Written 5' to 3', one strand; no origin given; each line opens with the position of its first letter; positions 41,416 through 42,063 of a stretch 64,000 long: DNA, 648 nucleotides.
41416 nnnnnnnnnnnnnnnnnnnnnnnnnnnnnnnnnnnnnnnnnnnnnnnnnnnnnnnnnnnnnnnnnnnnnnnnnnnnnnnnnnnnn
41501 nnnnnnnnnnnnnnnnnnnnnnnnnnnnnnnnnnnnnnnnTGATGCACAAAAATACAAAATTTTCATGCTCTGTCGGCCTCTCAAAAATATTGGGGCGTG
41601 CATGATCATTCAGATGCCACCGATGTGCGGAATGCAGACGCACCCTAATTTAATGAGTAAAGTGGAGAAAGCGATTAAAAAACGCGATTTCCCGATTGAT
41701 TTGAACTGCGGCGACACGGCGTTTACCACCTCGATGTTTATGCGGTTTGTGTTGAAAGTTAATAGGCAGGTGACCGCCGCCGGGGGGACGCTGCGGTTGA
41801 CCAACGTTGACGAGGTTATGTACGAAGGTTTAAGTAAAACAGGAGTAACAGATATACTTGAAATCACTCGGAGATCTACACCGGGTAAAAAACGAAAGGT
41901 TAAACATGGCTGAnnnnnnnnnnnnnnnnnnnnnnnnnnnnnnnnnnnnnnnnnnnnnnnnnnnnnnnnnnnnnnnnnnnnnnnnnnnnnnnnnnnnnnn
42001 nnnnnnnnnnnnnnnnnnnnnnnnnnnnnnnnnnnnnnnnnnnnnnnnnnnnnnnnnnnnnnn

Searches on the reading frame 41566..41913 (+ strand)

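Call 74: search_protein_families(library=pfam, proteins=[window:41566-41913:+], max_evalue=0.01)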
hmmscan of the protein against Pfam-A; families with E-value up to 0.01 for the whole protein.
window:41566-41913:+ (115 aa): 1 family
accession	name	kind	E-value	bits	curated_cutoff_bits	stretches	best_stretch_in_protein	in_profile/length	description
PF01740.26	STAS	-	0.00048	20.3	22.6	1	25-100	23-99/106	STAS domain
